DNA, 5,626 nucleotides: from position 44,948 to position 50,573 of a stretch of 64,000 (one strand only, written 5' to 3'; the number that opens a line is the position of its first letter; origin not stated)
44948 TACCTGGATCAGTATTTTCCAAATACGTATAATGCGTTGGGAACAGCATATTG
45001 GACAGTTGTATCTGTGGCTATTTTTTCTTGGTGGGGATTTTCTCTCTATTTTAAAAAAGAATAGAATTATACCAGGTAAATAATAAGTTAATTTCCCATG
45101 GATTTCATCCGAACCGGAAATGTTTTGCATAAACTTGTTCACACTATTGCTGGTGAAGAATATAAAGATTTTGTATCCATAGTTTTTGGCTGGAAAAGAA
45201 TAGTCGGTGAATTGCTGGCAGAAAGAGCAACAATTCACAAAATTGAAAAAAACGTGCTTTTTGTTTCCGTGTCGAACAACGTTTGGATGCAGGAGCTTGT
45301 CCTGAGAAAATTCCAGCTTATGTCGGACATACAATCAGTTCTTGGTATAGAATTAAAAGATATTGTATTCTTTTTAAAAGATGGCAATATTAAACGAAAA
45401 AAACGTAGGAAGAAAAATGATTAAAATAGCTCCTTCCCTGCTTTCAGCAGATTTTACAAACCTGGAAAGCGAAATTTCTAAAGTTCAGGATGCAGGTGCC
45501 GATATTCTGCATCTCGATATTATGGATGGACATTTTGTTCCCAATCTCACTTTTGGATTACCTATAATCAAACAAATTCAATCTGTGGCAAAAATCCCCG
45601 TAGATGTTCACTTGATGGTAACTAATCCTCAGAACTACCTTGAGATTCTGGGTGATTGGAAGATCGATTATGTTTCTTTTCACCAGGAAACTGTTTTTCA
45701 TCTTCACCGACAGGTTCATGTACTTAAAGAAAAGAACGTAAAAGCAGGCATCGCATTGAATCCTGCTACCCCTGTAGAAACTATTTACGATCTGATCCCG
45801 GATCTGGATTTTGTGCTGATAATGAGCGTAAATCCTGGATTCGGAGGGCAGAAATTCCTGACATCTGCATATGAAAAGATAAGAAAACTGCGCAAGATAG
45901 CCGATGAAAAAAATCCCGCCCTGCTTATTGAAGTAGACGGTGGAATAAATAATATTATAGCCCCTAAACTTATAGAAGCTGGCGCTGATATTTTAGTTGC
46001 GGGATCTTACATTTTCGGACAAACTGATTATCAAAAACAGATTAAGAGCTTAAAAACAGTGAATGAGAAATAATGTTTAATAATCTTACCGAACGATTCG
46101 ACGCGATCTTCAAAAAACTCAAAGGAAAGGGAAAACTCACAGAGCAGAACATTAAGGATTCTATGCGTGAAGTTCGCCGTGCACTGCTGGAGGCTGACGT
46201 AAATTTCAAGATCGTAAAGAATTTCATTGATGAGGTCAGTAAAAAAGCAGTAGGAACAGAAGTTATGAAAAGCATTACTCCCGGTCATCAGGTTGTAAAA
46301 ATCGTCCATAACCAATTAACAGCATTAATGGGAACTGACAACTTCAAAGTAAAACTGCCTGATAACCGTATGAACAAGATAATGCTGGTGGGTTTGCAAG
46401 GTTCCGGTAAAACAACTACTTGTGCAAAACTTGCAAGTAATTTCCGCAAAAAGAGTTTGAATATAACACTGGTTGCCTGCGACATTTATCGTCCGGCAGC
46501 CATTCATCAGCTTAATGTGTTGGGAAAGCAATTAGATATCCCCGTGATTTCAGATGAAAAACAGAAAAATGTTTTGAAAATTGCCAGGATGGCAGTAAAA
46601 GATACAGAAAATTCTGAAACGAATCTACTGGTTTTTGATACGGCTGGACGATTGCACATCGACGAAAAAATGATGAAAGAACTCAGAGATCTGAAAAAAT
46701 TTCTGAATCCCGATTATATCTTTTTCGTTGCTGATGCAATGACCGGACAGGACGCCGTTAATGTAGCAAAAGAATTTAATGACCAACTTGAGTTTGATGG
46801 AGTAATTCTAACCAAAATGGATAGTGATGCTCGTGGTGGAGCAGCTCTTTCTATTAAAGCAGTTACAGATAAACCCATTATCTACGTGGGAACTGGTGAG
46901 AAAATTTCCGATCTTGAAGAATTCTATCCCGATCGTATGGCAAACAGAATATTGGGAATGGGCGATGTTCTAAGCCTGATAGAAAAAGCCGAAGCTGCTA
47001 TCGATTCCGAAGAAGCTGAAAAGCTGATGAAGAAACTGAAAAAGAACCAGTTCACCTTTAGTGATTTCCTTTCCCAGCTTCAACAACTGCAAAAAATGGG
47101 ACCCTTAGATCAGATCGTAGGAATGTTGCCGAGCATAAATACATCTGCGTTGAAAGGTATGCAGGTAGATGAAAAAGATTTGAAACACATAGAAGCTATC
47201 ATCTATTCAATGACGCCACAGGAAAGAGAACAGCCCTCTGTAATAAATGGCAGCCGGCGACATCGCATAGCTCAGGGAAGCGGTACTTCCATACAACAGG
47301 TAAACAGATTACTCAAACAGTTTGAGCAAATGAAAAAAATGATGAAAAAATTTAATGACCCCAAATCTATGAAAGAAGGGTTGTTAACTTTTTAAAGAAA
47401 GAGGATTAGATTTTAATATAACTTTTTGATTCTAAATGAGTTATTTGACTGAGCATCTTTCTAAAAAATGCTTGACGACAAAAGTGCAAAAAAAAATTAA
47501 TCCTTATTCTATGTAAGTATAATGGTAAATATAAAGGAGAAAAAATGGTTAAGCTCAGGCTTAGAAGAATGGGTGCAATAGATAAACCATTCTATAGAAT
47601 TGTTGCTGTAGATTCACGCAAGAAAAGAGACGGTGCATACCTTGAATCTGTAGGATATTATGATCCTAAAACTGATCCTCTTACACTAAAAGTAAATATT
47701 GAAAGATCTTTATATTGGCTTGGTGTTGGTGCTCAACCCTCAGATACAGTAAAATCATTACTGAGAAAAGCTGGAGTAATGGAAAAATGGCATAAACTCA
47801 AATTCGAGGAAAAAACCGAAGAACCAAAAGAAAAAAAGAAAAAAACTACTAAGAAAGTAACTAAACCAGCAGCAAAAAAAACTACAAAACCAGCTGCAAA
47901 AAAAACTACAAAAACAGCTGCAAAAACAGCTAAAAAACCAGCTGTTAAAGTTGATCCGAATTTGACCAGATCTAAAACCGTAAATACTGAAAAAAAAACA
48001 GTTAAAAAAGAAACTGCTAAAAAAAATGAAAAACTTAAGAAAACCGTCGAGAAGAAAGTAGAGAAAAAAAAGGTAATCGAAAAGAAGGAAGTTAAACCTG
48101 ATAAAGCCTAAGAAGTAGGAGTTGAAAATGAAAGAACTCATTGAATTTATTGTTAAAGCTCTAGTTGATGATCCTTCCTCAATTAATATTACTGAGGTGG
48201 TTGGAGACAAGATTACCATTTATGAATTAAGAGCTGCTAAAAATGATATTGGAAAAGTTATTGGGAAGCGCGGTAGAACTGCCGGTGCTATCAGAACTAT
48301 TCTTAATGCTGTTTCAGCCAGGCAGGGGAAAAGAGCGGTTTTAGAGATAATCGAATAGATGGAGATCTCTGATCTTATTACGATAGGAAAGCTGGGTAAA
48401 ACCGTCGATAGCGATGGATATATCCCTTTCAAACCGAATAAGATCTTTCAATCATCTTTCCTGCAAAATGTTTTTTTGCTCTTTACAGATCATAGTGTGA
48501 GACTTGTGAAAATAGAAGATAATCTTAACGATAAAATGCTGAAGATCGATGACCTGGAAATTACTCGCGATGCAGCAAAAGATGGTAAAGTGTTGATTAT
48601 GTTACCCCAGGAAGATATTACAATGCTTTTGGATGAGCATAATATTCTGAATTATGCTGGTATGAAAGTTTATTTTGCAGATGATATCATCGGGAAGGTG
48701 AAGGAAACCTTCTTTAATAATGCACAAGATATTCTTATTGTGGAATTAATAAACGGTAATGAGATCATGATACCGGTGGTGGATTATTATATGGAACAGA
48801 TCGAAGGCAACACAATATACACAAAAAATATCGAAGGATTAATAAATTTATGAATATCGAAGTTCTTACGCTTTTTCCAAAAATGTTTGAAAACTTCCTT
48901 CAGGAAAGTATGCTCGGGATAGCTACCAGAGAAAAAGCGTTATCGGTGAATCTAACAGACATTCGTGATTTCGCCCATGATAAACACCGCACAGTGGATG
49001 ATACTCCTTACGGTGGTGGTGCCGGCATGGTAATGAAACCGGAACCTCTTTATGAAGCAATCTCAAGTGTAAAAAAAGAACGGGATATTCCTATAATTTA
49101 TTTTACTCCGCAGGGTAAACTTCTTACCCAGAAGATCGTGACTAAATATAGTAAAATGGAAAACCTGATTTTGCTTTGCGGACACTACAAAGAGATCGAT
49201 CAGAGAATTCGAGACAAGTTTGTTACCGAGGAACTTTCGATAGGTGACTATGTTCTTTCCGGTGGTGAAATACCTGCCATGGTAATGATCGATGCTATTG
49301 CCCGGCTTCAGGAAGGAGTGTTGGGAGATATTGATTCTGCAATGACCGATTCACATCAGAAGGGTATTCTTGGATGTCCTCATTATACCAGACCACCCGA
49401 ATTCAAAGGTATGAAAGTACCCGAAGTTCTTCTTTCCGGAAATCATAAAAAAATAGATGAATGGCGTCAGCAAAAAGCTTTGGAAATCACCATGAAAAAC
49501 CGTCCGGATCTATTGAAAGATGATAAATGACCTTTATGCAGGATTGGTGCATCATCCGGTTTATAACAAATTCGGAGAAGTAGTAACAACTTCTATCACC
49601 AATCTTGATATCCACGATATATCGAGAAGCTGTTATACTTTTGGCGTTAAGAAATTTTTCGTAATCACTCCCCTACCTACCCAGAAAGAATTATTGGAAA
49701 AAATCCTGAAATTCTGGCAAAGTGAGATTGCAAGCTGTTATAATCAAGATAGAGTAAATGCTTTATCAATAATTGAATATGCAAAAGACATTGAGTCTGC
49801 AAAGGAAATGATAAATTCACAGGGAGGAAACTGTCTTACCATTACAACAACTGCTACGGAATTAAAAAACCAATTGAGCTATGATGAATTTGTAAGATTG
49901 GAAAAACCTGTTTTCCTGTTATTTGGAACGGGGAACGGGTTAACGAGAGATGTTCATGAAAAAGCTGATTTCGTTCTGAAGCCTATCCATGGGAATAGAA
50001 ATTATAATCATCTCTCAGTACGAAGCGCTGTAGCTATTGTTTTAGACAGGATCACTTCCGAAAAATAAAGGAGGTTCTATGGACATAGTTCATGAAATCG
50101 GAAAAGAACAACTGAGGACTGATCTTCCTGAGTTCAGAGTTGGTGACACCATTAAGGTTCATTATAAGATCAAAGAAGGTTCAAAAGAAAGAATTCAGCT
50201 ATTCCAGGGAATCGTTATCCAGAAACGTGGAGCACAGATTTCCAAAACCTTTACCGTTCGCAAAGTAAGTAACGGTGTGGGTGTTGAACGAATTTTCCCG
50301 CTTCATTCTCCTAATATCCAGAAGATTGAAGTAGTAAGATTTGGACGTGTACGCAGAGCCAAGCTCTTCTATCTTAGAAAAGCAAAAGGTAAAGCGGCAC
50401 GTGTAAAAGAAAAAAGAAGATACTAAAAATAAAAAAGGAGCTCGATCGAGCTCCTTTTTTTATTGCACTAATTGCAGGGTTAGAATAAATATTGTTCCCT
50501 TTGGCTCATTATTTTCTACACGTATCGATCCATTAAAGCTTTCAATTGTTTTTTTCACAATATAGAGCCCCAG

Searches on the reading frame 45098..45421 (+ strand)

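Call 100: search_protein_families(library=pfam, proteins=[window:45098-45421:+], max_evalue=0.0001)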
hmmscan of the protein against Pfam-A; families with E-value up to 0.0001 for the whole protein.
window:45098-45421:+ (108 aa): 1 family
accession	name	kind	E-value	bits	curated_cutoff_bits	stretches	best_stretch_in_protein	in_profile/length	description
PF05258.17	DciA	-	3.6e-13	50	24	1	7-91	3-89/89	Dna[CI] antecedent, DciA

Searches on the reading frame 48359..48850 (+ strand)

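Call 100: search_protein_families(library=pfam, proteins=[window:48359-48850:+], max_evalue=0.0001)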
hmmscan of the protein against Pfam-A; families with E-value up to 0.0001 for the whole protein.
window:48359-48850:+ (164 aa): 1 family
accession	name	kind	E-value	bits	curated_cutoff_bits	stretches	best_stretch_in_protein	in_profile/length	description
PF24986.1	PRC_RimM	-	9.7e-05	22.4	27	0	101-145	6-51/69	RimM PRC barrel domain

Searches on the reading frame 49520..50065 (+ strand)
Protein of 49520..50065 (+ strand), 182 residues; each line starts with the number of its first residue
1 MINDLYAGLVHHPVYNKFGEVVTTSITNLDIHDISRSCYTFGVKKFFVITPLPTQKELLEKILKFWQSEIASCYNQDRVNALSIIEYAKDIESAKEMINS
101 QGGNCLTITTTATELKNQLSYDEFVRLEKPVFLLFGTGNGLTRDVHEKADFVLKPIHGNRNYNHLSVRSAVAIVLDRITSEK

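Call 101: search_protein_families(library=pfam, proteins=[window:49520-50065:+], max_evalue=0.0001)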
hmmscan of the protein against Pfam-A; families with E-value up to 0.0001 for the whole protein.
window:49520-50065:+ (182 aa): 2 families
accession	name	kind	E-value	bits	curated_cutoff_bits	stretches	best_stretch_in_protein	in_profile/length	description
PF09936.14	Methyltrn_RNA_4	-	8.3e-66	221.7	22.6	1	5-179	2-181/182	SAM-dependent RNA methyltransferase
PF00588.24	SpoU_methylase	-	6e-08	33.3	29.7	1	34-175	18-141/142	SpoU rRNA Methylase family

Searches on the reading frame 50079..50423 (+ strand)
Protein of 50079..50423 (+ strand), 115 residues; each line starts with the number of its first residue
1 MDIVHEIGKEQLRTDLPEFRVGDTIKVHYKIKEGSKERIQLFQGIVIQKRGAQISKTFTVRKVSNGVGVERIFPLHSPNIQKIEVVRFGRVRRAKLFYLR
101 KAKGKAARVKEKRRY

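Call 101: search_protein_families(library=pfam, proteins=[window:50079-50423:+], max_evalue=0.0001)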
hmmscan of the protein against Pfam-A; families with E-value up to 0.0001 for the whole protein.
window:50079-50423:+ (115 aa): 1 family
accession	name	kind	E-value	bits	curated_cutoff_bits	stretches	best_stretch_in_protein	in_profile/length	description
PF01245.26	Ribosomal_L19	-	2.8e-51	172.6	22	1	3-112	2-111/111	Ribosomal protein L19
